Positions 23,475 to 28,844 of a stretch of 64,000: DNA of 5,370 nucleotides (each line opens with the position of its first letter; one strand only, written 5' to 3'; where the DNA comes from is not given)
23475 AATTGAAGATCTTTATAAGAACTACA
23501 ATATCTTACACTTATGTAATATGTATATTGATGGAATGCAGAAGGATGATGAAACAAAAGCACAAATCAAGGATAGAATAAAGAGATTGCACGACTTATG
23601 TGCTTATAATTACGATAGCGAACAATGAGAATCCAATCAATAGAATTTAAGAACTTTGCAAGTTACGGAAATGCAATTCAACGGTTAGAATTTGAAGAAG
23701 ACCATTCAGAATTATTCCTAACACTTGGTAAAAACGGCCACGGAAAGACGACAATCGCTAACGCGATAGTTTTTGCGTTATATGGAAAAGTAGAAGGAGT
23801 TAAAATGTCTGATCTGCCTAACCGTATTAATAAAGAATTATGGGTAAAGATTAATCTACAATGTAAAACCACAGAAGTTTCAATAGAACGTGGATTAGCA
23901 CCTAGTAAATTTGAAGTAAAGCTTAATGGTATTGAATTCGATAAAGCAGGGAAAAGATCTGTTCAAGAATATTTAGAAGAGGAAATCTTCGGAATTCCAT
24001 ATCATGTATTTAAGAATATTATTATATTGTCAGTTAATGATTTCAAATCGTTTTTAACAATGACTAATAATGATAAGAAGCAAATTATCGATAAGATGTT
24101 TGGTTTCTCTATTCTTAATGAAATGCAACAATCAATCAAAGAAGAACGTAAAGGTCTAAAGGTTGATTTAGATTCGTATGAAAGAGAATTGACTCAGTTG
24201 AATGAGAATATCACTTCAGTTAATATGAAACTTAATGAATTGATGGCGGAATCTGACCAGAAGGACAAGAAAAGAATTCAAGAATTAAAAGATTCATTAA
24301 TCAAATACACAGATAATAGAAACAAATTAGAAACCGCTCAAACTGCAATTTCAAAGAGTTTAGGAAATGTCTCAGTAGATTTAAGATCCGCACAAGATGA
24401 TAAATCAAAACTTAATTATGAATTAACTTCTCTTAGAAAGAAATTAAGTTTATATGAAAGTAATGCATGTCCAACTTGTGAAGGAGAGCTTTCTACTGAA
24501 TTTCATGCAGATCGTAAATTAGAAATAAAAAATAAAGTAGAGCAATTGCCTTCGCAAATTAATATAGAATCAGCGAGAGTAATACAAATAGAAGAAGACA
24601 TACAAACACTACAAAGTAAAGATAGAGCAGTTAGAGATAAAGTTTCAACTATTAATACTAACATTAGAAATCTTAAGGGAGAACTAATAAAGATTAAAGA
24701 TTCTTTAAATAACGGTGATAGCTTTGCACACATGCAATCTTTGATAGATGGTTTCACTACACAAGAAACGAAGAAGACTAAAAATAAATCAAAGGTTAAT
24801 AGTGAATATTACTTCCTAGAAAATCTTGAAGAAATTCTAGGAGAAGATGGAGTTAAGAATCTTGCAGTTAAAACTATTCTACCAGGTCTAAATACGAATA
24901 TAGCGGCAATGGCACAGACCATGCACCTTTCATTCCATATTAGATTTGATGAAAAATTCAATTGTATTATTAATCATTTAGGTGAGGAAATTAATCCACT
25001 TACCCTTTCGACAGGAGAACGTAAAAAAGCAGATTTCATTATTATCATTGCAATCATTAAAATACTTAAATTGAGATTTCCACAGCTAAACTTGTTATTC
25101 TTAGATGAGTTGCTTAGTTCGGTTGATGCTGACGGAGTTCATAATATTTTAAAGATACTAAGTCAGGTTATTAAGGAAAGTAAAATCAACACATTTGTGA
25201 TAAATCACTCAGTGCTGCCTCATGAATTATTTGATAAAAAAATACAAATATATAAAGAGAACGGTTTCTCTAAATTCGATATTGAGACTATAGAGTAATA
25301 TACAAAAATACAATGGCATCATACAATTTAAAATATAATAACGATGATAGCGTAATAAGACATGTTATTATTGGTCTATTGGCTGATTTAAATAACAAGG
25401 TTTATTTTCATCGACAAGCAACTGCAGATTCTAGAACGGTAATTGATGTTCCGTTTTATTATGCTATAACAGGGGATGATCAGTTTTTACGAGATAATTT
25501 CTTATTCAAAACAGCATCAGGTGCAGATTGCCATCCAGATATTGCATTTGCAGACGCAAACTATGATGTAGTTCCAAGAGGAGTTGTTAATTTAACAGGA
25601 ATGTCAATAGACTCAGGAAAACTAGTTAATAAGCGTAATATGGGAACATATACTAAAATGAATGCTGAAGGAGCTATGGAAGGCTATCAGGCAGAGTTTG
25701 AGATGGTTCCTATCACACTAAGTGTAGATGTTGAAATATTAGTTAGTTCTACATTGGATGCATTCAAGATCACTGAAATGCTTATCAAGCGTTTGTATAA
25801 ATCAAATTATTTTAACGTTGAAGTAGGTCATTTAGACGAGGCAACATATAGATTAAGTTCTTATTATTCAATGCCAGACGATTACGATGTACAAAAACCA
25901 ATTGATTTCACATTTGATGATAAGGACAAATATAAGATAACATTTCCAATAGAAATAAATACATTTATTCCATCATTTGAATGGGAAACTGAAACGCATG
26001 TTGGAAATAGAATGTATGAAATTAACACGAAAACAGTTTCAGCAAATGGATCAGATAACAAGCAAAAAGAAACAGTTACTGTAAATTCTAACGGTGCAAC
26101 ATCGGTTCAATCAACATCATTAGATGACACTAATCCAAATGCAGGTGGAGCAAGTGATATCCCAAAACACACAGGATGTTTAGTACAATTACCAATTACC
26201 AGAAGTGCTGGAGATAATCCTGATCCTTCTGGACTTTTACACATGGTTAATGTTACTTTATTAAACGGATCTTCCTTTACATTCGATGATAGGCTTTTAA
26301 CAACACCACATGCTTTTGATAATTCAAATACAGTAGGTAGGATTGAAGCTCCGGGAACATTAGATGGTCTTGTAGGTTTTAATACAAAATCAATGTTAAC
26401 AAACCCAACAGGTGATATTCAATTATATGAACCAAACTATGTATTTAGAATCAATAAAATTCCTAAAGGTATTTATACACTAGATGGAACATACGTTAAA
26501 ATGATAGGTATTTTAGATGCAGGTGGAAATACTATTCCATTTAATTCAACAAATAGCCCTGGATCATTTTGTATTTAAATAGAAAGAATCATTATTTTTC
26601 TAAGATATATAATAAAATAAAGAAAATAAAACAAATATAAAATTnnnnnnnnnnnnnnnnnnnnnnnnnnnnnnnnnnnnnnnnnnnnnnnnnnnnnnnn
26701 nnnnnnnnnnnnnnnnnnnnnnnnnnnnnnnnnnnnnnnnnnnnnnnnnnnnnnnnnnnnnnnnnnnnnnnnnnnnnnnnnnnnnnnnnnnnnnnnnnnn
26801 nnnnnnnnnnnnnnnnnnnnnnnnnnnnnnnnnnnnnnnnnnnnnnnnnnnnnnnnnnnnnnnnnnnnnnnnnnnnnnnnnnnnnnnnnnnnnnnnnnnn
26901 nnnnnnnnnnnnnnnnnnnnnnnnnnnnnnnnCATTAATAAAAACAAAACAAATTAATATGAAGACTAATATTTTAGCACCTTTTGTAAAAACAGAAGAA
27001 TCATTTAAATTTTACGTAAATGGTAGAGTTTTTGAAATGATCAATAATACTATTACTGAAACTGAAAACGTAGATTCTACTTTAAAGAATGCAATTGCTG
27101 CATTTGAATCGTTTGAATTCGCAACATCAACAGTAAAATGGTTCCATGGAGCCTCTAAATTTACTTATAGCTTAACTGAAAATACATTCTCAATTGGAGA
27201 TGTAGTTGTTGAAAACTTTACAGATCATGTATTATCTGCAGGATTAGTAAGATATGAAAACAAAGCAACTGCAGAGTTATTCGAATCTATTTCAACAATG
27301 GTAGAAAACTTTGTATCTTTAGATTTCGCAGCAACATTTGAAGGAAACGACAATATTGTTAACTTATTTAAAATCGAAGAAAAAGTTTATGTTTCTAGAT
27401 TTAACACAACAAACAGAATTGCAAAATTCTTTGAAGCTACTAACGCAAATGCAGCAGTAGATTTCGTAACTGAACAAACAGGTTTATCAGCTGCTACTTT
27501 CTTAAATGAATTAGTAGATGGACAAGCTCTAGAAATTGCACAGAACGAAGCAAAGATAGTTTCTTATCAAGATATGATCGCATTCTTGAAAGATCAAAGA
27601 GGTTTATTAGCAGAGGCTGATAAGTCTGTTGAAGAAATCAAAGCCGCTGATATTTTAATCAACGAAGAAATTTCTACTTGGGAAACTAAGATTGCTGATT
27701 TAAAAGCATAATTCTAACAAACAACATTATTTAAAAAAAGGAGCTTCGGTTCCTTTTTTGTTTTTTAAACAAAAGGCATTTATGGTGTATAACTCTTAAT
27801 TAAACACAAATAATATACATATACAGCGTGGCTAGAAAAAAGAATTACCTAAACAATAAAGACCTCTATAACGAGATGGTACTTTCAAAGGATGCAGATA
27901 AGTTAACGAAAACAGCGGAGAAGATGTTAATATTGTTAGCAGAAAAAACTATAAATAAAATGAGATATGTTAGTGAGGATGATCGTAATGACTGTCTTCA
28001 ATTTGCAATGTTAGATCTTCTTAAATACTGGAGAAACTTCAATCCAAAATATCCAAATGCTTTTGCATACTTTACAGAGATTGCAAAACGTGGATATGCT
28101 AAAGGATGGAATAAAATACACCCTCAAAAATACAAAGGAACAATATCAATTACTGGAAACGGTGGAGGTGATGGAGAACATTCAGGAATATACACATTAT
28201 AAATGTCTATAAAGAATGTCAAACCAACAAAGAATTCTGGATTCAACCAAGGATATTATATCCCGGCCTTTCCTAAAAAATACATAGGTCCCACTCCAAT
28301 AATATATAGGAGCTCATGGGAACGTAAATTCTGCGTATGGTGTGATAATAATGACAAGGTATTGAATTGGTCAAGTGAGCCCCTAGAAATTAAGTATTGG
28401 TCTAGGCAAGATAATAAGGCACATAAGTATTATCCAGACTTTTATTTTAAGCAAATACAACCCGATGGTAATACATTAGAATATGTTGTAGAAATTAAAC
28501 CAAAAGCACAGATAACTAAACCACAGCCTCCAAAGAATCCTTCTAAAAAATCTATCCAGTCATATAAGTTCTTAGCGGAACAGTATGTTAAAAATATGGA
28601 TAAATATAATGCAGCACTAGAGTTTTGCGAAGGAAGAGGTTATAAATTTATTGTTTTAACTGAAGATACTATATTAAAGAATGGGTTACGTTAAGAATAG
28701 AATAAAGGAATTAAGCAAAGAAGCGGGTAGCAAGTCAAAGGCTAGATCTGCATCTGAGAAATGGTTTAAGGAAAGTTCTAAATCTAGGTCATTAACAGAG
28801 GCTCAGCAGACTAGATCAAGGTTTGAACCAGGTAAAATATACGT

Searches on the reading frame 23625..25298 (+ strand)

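Call 34: search_protein_families(library=phrogs, proteins=[window:23625-25298:+], max_evalue=0.001)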
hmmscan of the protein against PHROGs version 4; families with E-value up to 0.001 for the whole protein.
window:23625-25298:+ (557 aa): 4 families
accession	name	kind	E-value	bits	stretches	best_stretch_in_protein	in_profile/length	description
phrog_77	-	DNA, RNA and nucleotide metabolism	4.8e-84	284.5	1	1-552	296-953/967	SbcC-like subunit of palindrome specific endonuclease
phrog_19980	-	unknown function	1.6e-12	47.6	1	1-58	1-57/1068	-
phrog_1499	-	unknown function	3.6e-10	40.7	1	1-361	3-315/427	-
phrog_21388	-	DNA, RNA and nucleotide metabolism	1.7e-05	25.9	1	36-90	42-98/126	exonuclease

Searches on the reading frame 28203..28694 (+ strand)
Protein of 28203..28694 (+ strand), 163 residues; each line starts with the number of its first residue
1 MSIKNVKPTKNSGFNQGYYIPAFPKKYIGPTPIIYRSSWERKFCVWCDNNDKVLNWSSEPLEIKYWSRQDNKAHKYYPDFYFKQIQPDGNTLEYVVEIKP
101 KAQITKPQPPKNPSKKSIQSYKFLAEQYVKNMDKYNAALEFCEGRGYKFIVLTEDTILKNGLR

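Call 34: search_protein_families(library=phrogs, proteins=[window:28203-28694:+], max_evalue=0.001)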
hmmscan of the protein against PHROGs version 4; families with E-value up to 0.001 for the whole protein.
window:28203-28694:+ (163 aa): 5 families
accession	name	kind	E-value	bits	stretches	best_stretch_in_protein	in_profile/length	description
phrog_218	-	connector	8e-45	153.5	1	15-160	4-144/148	head closure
phrog_14892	-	connector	3e-17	64.1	1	46-161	3-114/117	head closure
phrog_15427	-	DNA, RNA and nucleotide metabolism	3.4e-06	27.8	1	35-136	164-260/270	endonuclease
phrog_15137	-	DNA, RNA and nucleotide metabolism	1.6e-05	25.6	1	33-85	127-180/236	endonuclease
phrog_945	-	DNA, RNA and nucleotide metabolism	0.00076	20.2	0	34-99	13-63/145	endonuclease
